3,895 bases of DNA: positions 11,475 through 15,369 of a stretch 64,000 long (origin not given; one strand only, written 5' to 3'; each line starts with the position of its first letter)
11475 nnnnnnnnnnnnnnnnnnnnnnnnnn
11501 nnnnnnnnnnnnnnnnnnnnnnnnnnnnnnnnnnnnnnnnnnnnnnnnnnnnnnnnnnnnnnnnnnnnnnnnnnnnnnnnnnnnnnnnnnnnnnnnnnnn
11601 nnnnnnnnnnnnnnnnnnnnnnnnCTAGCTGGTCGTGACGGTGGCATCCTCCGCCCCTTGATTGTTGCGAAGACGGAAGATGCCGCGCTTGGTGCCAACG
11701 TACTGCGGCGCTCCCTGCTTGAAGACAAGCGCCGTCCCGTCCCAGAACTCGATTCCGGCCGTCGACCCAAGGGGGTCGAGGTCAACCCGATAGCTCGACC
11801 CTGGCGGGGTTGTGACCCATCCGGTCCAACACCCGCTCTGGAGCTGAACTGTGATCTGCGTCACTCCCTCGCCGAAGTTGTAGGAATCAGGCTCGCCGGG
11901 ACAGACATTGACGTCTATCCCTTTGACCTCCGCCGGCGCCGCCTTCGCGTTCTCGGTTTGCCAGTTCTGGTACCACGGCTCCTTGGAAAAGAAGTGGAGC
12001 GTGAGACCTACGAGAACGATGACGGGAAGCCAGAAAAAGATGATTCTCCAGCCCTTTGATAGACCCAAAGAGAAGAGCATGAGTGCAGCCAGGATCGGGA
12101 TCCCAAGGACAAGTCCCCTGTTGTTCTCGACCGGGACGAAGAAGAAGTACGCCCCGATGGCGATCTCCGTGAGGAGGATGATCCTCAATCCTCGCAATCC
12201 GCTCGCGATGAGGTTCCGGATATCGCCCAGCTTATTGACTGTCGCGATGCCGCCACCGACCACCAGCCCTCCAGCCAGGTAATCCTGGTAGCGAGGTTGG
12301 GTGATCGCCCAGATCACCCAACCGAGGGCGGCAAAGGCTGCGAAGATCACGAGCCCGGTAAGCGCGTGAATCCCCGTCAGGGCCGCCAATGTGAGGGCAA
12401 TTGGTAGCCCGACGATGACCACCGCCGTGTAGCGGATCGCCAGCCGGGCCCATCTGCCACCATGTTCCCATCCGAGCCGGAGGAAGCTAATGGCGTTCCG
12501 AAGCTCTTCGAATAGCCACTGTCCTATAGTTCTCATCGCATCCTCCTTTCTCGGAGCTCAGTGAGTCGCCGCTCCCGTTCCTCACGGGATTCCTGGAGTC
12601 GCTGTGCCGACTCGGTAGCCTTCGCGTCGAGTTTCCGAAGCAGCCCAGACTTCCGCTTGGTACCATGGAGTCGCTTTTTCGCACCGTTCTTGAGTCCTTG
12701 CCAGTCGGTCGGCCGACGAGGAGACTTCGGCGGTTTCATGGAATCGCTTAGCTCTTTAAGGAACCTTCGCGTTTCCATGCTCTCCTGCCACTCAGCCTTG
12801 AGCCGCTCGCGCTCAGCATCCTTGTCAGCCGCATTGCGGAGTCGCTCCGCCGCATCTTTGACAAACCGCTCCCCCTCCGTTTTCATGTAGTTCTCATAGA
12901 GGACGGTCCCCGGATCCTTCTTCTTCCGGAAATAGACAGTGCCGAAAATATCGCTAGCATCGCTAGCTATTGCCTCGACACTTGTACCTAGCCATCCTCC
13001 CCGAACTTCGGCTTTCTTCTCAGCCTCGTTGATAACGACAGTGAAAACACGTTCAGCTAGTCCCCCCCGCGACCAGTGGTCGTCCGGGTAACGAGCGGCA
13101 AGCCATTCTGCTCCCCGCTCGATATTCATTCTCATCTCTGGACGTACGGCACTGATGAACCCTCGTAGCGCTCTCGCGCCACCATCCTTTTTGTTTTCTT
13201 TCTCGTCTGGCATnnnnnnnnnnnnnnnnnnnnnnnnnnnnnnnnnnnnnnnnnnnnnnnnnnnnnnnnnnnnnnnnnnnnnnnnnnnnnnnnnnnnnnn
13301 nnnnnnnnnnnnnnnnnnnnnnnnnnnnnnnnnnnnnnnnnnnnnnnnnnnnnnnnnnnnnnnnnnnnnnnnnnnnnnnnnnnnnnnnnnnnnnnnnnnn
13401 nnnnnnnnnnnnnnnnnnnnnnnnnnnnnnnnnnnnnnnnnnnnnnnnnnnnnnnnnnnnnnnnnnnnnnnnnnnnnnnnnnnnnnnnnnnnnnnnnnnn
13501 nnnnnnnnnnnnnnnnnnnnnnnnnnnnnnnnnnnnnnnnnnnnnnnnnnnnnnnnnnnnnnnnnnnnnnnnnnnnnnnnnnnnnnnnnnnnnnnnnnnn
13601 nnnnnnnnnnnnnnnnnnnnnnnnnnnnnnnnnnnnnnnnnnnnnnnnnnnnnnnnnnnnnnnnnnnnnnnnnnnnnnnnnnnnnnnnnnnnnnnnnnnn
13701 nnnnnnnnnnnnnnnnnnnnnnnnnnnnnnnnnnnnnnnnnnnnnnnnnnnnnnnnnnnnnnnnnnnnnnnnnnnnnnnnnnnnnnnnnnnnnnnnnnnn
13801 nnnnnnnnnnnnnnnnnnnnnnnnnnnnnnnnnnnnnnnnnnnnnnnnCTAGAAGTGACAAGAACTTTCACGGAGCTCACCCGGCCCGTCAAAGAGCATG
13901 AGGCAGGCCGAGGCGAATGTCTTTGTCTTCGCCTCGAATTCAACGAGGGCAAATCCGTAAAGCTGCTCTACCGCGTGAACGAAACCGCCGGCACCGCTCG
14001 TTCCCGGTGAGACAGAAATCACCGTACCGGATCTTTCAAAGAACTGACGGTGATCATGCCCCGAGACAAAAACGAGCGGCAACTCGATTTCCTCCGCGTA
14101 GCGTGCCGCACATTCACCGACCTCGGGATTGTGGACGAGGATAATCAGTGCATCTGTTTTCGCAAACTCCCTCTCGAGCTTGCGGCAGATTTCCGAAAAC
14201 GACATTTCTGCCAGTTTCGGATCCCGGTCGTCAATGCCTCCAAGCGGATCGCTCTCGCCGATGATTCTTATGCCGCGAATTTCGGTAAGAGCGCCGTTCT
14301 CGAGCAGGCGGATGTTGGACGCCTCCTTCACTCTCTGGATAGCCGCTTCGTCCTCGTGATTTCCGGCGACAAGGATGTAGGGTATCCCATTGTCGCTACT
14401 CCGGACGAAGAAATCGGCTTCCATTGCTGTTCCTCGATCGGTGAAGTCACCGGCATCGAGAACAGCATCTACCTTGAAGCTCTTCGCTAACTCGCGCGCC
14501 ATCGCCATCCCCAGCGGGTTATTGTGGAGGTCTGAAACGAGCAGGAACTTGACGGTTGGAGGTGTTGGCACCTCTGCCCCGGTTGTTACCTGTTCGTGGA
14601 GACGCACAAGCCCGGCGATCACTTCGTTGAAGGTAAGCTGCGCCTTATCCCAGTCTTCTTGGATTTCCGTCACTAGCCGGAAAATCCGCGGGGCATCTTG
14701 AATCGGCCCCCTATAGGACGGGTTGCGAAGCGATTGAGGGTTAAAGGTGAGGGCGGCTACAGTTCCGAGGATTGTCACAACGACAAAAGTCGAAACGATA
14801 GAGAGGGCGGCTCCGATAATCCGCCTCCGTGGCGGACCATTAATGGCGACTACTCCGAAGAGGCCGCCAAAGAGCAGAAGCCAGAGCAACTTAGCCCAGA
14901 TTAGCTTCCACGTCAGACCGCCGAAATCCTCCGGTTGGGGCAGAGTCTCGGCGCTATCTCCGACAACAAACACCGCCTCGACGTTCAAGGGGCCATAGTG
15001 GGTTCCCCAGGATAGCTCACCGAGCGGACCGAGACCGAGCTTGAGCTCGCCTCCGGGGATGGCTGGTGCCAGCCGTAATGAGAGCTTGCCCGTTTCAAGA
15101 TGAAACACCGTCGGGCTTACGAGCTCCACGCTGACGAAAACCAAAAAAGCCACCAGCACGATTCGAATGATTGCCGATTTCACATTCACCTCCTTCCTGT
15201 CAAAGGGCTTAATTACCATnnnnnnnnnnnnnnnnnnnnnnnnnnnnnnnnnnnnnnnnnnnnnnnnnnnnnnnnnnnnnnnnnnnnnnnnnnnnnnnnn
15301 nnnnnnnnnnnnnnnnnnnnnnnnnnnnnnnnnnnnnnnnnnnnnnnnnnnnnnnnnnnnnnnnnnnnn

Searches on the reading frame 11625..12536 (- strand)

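Call 3: search_protein_families(library=pfam, proteins=[window:11625-12536:-], max_evalue=1)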
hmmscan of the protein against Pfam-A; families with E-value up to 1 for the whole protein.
window:11625-12536:- (303 aa): 1 family
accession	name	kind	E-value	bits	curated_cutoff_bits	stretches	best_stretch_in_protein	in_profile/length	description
PF13567.11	DUF4131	-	0.86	9.7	31.6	0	39-85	7-55/165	Domain of unknown function (DUF4131)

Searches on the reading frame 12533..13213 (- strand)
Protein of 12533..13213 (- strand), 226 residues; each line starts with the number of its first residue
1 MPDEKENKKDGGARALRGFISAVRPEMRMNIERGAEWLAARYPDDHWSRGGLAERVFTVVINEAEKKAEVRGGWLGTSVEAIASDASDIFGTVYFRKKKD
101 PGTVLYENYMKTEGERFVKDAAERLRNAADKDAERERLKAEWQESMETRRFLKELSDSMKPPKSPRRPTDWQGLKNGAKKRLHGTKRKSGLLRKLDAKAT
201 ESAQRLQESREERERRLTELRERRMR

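Call 3: search_protein_families(library=pfam, proteins=[window:12533-13213:-], max_evalue=1)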
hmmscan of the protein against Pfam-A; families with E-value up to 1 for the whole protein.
window:12533-13213:- (226 aa): 3 families
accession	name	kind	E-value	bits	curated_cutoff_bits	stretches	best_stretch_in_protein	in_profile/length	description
PF23461.1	ZMYND11_CC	-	0.077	13.8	27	1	110-133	22-45/54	ZMYND11 protein coiled-coil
PF06050.19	HGD-D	-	0.12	12.3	28.4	1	118-214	102-197/342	2-hydroxyglutaryl-CoA dehydratase, D-component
PF08699.15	ArgoL1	-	0.28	11.3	22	1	9-25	18-34/52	Argonaute linker 1 domain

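Call 70: search_protein_families(library=pfam, proteins=[window:12533-13213:-], max_evalue=0.01)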
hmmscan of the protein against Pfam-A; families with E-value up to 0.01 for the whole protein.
window:12533-13213:- (226 aa): 0 families

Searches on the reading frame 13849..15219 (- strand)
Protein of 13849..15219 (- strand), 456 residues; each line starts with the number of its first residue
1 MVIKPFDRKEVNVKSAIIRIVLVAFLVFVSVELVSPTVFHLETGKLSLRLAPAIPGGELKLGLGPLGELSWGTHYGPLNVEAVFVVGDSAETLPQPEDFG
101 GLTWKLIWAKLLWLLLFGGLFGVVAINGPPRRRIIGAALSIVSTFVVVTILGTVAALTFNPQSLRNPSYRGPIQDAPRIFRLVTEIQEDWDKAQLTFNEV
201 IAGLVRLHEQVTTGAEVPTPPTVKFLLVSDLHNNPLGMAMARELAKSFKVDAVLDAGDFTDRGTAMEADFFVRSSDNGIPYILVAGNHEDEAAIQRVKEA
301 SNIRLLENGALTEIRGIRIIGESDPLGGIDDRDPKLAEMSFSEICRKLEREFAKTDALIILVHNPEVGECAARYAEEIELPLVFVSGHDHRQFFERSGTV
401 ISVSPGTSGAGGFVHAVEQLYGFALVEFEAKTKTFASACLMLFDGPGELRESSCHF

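Call 3: search_protein_families(library=pfam, proteins=[window:13849-15219:-], max_evalue=1)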
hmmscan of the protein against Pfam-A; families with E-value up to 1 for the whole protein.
window:13849-15219:- (456 aa): 2 families
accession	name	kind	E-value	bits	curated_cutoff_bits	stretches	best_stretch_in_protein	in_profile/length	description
PF00149.33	Metallophos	-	1.1e-12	49.3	21.5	1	224-391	2-190/191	Calcineurin-like phosphoesterase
PF12850.12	Metallophos_2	-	1.9e-11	44.6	27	1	224-411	2-138/154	Calcineurin-like phosphoesterase superfamily domain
